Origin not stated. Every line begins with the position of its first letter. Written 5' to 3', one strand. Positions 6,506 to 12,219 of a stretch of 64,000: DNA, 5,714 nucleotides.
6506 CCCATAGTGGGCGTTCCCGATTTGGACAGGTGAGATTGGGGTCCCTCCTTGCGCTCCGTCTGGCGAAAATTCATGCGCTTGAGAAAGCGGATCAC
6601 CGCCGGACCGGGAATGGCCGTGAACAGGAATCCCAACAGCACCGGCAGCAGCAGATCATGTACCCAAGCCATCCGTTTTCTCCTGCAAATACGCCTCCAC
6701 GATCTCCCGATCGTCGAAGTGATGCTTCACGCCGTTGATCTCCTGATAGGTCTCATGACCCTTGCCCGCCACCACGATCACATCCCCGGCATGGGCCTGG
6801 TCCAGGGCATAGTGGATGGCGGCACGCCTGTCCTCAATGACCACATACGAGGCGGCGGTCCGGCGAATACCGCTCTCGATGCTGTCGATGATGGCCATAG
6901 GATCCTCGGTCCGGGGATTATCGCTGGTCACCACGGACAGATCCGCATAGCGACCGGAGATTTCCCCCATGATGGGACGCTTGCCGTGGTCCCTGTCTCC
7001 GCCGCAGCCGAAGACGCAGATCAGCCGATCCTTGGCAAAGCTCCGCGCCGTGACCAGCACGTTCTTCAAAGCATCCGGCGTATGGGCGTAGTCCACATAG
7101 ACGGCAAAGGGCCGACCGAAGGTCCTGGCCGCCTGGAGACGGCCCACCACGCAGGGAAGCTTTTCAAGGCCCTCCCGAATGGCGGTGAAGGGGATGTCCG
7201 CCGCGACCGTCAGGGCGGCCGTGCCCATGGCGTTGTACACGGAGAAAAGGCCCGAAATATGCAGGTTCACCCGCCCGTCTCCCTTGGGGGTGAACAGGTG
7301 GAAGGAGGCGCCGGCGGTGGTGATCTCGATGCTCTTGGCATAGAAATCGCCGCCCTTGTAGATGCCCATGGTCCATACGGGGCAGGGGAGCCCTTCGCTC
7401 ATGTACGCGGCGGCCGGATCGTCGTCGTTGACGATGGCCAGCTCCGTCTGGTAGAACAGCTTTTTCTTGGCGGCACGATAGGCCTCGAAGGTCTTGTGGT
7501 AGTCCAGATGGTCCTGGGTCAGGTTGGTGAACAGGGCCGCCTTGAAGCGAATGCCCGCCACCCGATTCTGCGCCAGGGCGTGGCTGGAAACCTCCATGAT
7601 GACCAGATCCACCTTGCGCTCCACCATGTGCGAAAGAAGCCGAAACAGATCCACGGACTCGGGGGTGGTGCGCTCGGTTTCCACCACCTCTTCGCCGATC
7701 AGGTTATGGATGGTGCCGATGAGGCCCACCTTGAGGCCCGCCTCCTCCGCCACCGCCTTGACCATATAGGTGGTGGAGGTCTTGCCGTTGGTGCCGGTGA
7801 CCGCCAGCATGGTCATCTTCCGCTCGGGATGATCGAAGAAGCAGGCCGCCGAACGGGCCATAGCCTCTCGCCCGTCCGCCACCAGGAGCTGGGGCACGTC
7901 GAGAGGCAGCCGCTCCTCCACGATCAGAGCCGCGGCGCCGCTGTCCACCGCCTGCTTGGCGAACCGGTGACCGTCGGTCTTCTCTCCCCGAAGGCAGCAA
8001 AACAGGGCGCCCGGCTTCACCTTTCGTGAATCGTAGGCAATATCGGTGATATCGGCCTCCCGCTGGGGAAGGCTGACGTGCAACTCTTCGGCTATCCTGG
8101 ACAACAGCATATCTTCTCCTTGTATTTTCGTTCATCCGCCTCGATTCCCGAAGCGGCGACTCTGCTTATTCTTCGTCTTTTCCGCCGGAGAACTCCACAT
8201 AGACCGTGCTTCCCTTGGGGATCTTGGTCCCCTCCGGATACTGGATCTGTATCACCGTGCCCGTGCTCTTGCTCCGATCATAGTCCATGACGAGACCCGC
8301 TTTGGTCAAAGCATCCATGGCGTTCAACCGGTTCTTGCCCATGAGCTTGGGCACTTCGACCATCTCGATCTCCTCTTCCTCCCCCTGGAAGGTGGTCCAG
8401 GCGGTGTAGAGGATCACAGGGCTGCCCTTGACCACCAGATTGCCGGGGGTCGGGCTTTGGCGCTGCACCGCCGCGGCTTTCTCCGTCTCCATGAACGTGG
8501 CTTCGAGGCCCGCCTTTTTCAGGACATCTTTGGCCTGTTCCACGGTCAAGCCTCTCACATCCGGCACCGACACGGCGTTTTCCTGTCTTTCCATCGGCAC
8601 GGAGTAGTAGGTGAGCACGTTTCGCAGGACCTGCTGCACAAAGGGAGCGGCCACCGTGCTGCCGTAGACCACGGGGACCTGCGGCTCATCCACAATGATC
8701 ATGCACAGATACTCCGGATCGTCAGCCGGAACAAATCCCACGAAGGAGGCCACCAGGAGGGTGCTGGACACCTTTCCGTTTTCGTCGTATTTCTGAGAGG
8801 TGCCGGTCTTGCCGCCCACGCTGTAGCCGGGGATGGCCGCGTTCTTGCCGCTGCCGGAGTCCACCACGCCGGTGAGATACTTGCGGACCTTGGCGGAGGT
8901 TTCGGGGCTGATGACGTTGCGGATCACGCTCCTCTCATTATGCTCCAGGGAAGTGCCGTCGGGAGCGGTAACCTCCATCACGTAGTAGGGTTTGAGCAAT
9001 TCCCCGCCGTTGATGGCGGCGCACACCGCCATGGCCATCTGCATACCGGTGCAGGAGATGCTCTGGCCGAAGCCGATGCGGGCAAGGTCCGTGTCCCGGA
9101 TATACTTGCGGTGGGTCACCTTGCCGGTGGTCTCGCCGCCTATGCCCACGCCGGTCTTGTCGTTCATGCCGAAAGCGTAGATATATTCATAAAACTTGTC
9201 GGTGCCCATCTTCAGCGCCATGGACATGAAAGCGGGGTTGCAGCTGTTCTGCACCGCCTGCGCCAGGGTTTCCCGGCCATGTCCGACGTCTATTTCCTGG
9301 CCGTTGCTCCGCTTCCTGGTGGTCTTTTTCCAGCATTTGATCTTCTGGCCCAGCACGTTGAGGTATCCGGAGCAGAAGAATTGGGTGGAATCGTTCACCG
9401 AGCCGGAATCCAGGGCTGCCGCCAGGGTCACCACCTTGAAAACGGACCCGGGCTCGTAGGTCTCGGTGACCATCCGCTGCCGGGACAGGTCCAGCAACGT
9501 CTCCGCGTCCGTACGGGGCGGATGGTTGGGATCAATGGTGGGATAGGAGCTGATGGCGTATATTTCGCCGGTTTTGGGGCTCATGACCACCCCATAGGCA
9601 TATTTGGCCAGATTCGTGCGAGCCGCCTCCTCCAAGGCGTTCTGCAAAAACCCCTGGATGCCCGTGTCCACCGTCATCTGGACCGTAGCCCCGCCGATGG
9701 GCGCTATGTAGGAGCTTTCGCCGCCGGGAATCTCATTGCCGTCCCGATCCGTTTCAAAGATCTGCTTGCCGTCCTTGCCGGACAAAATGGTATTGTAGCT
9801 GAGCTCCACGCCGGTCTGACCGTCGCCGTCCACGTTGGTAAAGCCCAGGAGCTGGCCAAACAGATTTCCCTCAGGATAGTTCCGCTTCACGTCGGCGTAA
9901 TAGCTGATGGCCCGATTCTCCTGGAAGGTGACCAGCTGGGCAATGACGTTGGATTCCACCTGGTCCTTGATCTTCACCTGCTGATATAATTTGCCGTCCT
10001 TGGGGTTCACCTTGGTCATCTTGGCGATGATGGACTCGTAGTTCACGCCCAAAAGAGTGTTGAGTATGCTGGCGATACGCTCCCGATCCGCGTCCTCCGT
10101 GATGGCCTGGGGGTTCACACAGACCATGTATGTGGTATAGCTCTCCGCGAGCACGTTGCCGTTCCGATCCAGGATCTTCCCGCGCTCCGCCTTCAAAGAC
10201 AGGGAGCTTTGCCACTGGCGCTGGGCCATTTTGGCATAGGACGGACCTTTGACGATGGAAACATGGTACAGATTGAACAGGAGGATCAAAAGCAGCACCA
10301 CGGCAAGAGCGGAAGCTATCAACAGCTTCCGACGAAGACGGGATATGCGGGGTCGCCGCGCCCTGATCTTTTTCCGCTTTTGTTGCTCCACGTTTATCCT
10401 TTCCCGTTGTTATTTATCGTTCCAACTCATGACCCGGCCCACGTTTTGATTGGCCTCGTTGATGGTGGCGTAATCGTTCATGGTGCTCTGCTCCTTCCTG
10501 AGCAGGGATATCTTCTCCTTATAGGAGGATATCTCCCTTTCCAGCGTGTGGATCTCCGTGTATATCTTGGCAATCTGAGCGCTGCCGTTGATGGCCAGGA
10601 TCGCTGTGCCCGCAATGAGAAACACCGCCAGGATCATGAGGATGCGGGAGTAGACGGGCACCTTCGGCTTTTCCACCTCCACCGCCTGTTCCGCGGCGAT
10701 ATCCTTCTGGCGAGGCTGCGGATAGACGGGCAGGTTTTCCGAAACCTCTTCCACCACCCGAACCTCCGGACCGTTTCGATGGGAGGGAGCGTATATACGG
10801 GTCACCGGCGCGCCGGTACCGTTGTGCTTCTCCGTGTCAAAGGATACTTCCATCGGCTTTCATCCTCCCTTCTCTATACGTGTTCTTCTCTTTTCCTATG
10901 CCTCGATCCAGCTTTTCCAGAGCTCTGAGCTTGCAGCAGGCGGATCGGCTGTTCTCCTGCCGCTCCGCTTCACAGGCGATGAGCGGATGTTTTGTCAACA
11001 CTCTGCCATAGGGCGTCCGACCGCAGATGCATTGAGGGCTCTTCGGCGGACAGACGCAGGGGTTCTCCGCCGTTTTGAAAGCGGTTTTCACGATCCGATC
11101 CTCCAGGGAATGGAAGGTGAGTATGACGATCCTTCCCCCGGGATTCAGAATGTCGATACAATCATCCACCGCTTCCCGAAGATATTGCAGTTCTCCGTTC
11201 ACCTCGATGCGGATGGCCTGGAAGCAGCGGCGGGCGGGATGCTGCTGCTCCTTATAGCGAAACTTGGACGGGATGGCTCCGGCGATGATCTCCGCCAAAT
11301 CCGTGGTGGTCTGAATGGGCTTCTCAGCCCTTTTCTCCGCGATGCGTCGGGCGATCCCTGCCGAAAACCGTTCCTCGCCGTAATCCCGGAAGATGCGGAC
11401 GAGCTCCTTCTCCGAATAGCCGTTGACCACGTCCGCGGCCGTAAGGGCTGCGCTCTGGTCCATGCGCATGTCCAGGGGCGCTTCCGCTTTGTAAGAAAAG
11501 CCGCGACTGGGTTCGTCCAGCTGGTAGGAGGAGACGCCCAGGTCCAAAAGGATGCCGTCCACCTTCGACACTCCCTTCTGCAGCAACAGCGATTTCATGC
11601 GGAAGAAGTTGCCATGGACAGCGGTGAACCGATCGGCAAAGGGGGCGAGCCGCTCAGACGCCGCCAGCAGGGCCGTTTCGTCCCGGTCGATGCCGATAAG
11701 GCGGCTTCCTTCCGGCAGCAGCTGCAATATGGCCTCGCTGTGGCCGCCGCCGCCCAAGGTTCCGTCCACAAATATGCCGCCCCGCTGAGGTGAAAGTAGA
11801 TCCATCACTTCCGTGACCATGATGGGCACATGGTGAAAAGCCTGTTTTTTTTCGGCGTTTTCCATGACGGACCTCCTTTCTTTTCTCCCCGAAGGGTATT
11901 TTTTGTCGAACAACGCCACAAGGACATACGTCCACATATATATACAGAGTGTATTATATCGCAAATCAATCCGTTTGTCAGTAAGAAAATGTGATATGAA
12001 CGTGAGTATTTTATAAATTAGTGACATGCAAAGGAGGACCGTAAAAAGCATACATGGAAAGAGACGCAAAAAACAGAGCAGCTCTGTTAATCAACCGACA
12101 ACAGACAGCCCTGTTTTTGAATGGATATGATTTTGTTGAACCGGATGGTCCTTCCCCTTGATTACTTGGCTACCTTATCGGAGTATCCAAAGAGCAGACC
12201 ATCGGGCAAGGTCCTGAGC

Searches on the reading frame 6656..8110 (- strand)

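Call 67: search_protein_families(library=pfam, proteins=[window:6656-8110:-], max_evalue=0.0001)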
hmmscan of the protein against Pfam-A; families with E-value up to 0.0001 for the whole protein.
window:6656-8110:- (484 aa): 3 families
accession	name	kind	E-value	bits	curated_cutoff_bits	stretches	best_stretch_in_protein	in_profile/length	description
PF08245.18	Mur_ligase_M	-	5.4e-53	180.4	24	1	104-300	1-199/200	Mur ligase middle domain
PF02875.26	Mur_ligase_C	-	1.9e-33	116.4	28.4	1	323-451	1-127/127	Mur ligase, glutamate ligase domain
PF01225.30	Mur_ligase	-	7.1e-11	42.8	21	1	21-70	2-56/95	Mur ligase family, catalytic domain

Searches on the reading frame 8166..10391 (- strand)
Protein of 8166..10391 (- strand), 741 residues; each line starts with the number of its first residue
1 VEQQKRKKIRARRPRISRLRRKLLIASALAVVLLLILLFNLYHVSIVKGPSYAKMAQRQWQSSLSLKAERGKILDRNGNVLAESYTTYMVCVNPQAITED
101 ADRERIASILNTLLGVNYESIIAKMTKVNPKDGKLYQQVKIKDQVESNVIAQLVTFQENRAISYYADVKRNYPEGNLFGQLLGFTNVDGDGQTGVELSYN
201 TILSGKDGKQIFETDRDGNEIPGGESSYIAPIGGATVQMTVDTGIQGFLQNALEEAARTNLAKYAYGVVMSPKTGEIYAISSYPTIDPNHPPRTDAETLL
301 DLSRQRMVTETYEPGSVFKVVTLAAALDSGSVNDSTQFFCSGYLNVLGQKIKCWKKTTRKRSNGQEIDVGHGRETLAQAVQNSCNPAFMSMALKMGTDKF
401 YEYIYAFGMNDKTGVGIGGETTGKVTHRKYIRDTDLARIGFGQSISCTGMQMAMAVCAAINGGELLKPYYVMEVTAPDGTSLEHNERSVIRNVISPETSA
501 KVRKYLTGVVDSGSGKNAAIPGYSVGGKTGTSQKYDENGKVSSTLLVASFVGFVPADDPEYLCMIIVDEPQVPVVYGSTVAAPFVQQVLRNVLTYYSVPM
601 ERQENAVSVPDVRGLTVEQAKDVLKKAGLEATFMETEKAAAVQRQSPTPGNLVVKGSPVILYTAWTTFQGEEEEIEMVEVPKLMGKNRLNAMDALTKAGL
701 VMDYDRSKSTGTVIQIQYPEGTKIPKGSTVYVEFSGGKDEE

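Call 67: search_protein_families(library=pfam, proteins=[window:8166-10391:-], max_evalue=0.0001)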
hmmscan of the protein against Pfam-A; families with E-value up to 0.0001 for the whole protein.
window:8166-10391:- (741 aa): 4 families
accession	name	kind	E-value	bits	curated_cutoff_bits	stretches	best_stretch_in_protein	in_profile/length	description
PF00905.27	Transpeptidase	-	9.7e-69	232.3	22.1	1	267-589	3-298/299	Penicillin binding protein transpeptidase domain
PF03717.20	PBP_dimer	-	2.3e-24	87.2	24.4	1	67-221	3-176/180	Penicillin-binding Protein dimerisation domain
PF03793.24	PASTA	-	2.1e-21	76.1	23.2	2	607-663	1-62/64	PASTA domain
PF21922.1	PBP_dimer_2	-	1.1e-07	32.4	27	1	149-213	10-67/83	Penicillin binding protein A dimerisation domain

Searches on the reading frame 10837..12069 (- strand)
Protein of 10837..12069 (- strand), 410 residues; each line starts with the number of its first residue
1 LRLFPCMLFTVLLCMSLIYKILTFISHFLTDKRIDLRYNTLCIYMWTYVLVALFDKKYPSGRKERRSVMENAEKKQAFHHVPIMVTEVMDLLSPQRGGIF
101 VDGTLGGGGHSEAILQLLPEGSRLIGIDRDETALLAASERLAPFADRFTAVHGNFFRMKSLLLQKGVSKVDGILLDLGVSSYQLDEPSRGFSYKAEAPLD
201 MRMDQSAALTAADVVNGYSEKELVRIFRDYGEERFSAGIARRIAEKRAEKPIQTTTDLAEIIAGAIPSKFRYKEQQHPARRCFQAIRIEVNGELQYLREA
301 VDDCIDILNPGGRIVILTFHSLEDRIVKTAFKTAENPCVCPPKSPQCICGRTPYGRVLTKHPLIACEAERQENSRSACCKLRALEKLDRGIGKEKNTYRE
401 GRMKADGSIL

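Call 67: search_protein_families(library=pfam, proteins=[window:10837-12069:-], max_evalue=0.0001)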
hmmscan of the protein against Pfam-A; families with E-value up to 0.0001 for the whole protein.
window:10837-12069:- (410 aa): 1 family
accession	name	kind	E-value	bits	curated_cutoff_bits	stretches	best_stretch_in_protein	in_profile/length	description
PF01795.25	Methyltransf_5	-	3.3e-117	391.8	27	1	78-386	2-308/309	MraW methylase family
